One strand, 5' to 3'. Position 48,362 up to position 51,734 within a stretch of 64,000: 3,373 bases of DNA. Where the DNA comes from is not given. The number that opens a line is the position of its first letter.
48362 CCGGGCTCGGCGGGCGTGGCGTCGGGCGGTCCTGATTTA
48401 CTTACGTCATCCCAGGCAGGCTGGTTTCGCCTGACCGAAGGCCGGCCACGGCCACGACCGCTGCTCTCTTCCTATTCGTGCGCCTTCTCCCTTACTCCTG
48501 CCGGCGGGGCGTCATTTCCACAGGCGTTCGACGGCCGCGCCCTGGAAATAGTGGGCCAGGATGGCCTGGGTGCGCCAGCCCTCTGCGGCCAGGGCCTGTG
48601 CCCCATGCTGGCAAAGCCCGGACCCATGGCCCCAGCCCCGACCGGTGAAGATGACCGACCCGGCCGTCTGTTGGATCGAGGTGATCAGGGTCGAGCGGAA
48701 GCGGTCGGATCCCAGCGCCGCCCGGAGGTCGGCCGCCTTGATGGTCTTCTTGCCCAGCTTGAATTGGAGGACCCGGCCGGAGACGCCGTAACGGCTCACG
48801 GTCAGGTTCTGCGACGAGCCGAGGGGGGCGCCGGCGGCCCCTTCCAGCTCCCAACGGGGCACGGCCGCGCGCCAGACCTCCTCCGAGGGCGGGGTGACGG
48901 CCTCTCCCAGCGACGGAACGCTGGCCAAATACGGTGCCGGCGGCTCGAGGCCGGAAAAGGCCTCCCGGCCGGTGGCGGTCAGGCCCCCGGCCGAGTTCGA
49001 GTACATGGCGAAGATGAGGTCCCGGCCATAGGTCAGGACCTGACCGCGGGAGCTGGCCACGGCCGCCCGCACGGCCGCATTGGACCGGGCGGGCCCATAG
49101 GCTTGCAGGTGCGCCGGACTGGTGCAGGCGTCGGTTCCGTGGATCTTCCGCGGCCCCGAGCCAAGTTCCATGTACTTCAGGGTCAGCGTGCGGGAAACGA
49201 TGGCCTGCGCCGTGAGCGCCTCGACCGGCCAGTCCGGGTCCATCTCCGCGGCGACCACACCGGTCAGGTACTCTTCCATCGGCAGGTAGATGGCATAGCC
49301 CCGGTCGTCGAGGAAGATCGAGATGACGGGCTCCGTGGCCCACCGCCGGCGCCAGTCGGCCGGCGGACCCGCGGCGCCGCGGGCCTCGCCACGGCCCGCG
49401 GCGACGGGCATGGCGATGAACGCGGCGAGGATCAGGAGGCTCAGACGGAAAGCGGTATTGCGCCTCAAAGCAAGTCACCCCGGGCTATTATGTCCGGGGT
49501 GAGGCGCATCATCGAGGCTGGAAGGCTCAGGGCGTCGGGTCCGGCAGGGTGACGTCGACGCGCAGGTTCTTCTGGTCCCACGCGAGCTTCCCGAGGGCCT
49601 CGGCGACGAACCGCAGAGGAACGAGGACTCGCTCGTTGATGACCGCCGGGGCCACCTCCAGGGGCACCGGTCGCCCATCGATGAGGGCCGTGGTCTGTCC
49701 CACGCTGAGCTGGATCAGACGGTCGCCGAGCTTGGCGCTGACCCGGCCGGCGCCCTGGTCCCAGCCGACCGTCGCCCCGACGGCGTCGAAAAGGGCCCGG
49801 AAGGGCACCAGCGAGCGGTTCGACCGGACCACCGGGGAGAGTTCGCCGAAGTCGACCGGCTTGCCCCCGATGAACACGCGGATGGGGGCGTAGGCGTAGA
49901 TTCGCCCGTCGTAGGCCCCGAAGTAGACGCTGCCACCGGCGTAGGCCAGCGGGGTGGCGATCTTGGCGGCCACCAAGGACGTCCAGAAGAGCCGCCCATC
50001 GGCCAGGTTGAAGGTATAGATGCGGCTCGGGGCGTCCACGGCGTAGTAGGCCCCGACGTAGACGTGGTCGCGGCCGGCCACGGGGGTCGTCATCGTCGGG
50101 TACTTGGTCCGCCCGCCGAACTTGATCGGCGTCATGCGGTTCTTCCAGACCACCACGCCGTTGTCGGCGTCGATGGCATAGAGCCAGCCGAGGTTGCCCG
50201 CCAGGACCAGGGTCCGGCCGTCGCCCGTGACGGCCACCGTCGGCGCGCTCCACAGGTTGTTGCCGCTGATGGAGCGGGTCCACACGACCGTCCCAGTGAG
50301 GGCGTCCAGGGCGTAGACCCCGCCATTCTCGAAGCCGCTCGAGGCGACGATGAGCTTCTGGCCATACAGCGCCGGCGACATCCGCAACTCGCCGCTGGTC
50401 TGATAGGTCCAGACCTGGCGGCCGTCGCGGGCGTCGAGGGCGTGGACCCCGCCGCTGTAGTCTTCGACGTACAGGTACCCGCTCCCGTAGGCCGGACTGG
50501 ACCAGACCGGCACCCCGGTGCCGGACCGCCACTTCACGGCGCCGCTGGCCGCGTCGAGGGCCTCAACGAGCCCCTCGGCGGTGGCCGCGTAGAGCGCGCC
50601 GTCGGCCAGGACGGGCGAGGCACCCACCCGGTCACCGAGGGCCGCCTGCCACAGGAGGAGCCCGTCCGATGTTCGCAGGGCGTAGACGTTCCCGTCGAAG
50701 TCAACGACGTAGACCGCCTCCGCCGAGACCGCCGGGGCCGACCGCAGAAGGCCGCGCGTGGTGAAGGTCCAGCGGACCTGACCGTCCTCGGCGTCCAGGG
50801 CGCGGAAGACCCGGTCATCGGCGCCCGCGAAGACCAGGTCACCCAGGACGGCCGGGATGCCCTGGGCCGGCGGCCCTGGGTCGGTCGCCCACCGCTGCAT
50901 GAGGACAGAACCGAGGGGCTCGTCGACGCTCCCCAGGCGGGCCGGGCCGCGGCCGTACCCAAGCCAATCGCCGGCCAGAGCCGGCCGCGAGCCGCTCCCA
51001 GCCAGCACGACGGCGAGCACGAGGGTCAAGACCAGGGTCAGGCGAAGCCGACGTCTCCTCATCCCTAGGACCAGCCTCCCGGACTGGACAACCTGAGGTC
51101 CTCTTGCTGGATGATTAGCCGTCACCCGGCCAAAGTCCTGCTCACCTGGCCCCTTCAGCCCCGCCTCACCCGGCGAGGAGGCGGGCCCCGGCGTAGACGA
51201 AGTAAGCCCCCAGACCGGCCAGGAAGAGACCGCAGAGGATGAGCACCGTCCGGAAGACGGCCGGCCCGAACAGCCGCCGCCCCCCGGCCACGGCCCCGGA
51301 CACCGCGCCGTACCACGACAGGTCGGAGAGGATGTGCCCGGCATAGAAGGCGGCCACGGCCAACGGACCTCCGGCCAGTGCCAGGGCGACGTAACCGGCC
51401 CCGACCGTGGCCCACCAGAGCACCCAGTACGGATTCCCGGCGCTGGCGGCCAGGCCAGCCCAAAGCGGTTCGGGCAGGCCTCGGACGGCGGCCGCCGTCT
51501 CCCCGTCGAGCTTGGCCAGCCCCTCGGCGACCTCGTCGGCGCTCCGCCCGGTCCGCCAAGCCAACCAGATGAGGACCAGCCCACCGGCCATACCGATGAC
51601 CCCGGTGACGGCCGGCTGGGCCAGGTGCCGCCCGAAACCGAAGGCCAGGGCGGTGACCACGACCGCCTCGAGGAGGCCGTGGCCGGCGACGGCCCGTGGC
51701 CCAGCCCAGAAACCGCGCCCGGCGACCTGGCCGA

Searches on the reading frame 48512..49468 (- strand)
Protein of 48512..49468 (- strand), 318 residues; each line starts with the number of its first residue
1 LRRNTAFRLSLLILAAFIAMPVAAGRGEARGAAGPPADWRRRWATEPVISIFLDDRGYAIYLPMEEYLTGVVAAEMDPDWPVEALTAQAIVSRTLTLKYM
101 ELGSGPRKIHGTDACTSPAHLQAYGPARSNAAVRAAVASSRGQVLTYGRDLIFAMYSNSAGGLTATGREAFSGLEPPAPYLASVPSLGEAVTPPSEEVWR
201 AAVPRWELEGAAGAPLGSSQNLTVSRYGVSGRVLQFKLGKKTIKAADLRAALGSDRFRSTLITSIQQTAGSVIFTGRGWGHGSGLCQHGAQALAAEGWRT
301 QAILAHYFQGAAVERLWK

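Call 95: search_protein_families(library=pfam, proteins=[window:48512-49468:-], max_evalue=0.00001)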
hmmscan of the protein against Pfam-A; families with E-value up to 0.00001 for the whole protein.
window:48512-49468:- (318 aa): 1 family
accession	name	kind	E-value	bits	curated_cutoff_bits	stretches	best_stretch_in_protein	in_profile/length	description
PF08486.15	SpoIID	-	3.3e-21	76.2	23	1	61-147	10-97/97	Stage II sporulation protein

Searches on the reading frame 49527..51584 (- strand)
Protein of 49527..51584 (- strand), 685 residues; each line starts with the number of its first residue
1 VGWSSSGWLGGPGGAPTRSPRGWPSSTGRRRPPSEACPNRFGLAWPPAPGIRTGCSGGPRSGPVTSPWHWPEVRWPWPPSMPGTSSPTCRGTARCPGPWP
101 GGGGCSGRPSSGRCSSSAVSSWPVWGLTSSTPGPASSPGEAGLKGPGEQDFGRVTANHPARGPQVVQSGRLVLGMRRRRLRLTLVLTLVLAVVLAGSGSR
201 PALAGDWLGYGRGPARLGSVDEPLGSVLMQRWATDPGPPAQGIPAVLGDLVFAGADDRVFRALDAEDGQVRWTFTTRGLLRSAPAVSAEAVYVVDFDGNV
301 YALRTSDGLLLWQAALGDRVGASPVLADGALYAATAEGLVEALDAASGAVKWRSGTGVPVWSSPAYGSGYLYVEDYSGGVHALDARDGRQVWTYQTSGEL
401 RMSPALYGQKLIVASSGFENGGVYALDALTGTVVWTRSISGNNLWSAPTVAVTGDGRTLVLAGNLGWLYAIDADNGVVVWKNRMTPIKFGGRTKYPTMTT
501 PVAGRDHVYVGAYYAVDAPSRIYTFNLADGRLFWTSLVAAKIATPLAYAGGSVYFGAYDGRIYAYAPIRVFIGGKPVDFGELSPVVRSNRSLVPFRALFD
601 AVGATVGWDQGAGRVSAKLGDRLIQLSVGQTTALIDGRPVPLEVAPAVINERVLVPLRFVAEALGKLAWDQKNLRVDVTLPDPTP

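Call 95: search_protein_families(library=pfam, proteins=[window:49527-51584:-], max_evalue=0.00001)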
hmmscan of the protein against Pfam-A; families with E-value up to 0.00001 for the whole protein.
window:49527-51584:- (685 aa): 5 families
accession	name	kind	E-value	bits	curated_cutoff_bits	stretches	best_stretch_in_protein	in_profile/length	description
PF13570.13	Beta-prop_ACSF4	-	1.6e-55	189.3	133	2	247-478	60-294/329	Beta-alanine-activating enzyme, beta-propeller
PF13360.13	PQQ_2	-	6.4e-46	157.3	27.6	2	337-566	2-223/233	Outer membrane protein assembly factor BamB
PF07833.16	Cu_amine_oxidN1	-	1e-26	93.4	24.2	1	572-676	2-106/108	Copper amine oxidase N-terminal domain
PF01011.28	PQQ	-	8.8e-15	54.8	26.7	0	321-354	50-83/595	Glucose/ethanol/alcohol dehydrogenase, beta-propeller domain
PF25293.1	Beta-prop_EMC1_N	-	1.7e-06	28.3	34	0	381-542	44-199/219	EMC1 N-terminal beta-propeller domain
